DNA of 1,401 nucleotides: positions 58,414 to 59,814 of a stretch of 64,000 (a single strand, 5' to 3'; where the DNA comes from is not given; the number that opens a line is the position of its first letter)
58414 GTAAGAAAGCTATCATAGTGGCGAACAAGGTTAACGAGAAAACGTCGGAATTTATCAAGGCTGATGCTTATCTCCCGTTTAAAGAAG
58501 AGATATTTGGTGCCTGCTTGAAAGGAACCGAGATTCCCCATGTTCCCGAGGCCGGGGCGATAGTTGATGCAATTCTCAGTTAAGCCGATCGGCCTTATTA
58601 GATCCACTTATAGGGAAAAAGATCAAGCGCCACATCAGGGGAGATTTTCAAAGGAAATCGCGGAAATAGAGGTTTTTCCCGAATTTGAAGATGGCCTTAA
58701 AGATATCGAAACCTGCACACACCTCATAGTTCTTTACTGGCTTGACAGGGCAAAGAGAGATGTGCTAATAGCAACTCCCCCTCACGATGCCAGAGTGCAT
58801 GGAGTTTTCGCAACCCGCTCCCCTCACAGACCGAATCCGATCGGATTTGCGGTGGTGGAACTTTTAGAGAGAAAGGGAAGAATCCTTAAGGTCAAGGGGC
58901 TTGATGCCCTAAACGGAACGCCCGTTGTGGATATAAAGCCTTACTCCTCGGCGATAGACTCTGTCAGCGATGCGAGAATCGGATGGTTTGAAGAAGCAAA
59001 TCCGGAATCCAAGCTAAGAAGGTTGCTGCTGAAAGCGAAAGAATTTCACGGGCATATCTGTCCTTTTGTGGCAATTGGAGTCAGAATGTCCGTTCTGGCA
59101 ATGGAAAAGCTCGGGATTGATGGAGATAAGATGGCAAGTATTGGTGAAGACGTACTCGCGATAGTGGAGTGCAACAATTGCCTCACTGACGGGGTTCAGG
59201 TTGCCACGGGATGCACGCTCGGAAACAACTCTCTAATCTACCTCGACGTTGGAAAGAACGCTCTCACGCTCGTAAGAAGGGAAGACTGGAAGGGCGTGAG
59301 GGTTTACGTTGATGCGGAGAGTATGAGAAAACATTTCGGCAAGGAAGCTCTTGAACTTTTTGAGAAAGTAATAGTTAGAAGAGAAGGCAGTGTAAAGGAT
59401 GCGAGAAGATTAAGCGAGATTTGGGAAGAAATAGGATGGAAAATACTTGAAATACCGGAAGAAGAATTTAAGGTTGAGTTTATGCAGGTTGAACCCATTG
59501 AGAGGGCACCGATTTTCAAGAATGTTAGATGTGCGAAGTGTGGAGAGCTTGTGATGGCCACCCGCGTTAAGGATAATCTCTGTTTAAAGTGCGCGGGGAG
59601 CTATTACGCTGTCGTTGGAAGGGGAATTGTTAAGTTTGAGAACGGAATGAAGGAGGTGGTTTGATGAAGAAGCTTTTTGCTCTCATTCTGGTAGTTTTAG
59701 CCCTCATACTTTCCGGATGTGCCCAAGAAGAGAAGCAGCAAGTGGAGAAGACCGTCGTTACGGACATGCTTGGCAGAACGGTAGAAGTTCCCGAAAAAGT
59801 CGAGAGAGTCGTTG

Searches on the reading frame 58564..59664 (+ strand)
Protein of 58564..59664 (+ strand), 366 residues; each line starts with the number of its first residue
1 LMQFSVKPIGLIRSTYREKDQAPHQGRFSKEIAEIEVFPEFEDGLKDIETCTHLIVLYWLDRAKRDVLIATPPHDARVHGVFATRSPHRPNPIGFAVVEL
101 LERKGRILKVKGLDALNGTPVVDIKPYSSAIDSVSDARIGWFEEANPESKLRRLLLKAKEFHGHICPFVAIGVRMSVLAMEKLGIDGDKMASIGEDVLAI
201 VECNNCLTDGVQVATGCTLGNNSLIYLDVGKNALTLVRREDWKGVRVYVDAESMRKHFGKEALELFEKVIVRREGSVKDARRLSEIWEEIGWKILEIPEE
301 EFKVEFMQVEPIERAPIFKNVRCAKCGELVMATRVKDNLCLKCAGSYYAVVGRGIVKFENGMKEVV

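Call 23: search_protein_families(library=ncbifam, proteins=[window:58564-59664:+], max_evalue=0.00001)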
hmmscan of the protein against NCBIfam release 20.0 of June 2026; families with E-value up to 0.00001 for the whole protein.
window:58564-59664:+ (366 aa): 1 family
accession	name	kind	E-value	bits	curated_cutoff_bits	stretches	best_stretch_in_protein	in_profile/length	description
TIGR00104.1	tRNA_TsaA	equivalog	3.9e-55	186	93.25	1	1-138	1-142/143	tRNA (N6-threonylcarbamoyladenosine(37)-N6)-methyltransferase TrmO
